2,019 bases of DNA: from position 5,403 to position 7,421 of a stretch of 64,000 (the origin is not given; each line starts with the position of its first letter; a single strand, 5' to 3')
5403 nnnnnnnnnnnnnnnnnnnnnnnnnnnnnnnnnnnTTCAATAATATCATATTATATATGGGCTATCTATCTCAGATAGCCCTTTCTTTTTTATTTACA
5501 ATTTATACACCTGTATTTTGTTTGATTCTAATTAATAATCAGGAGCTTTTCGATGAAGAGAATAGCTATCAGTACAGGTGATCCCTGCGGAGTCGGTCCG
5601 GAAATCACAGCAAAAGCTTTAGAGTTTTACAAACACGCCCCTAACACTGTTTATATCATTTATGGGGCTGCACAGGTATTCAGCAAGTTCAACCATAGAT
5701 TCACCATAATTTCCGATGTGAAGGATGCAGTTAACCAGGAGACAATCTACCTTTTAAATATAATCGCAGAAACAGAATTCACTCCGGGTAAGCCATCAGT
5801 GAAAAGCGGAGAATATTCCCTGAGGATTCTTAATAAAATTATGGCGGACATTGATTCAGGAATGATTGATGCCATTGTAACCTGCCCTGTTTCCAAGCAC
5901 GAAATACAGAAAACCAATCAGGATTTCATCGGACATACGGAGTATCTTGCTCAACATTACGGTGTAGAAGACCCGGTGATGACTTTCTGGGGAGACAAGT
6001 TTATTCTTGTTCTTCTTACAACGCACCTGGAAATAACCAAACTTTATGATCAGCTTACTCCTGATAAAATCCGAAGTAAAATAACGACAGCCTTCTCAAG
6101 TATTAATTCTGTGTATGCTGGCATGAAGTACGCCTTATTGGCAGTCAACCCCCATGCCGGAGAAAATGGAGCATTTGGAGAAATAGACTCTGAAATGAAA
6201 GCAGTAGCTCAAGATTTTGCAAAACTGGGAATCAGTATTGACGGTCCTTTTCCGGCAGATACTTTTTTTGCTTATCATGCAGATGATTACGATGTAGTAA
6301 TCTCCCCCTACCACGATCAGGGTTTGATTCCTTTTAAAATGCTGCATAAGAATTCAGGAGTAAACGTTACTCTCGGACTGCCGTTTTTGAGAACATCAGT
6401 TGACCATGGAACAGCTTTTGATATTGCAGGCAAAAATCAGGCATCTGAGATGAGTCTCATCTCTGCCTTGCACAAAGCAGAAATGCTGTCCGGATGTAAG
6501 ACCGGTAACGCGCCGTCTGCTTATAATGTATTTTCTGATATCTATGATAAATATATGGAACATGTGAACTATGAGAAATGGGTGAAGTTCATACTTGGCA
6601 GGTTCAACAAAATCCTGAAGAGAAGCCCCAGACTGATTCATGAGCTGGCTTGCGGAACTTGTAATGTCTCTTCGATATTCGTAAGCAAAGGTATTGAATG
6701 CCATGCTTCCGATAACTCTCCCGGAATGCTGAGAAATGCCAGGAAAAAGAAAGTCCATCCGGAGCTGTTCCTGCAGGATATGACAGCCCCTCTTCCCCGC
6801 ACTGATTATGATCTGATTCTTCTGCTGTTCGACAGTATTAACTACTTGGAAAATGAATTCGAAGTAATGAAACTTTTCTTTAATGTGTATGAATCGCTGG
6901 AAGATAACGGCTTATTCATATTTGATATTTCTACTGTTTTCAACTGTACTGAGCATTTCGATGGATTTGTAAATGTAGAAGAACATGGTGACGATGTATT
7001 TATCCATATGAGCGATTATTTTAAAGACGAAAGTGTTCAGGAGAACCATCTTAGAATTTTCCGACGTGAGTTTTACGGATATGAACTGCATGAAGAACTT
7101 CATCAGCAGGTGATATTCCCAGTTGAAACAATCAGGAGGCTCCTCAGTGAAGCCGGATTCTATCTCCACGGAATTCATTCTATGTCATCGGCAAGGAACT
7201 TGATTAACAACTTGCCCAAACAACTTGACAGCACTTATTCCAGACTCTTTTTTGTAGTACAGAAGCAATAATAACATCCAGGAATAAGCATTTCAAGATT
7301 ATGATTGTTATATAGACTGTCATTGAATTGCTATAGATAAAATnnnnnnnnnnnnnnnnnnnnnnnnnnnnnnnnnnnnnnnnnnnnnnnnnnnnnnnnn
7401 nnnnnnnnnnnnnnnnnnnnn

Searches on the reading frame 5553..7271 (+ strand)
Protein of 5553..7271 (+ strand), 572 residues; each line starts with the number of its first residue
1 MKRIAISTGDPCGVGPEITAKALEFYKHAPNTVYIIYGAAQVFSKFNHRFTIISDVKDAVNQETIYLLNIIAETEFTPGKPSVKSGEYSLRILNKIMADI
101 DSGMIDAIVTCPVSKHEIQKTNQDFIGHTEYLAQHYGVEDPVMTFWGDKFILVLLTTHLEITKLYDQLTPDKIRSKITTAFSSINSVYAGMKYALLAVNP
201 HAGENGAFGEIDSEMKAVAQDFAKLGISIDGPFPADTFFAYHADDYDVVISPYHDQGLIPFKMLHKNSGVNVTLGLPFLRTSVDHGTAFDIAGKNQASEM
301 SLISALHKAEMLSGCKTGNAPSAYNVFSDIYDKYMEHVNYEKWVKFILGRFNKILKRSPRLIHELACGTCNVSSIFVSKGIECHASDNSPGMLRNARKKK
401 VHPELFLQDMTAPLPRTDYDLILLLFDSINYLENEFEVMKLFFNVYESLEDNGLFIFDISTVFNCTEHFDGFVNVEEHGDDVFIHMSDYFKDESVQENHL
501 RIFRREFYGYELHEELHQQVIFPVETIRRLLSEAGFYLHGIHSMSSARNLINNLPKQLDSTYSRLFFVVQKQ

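Call 21: search_protein_families(library=ncbifam, proteins=[window:5553-7271:+], max_evalue=1e-10)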
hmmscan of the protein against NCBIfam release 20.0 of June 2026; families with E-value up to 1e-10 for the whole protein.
window:5553-7271:+ (572 aa): 7 families
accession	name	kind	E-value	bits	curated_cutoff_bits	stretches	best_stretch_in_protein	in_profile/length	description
TIGR00557.1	pdxA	equivalog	1.1e-87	294.4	290.35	1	3-311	1-318/320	4-hydroxythreonine-4-phosphate dehydrogenase PdxA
NF003699.0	PRK05312.1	equivalog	3.1e-76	256.9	378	1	2-313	5-333/340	4-hydroxythreonine-4-phosphate dehydrogenase PdxA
NF002744.0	PRK02746.1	equivalog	9.5e-61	205.8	425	1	2-313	10-340/346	4-hydroxythreonine-4-phosphate dehydrogenase PdxA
NF002520.0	PRK01909.1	equivalog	2.6e-60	204.5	476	1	2-313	6-323/329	4-hydroxythreonine-4-phosphate dehydrogenase PdxA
NF002992.0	PRK03743.1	equivalog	8.9e-60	202.7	470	1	3-309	6-324/333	4-hydroxythreonine-4-phosphate dehydrogenase PdxA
NF003040.0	PRK03946.1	equivalog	3.1e-54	184.5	376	1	1-309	1-300/307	4-hydroxythreonine-4-phosphate dehydrogenase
NF002891.0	PRK03371.1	equivalog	1.5e-52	178.8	583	1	2-305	3-318/326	D-threonate 4-phosphate dehydrogenase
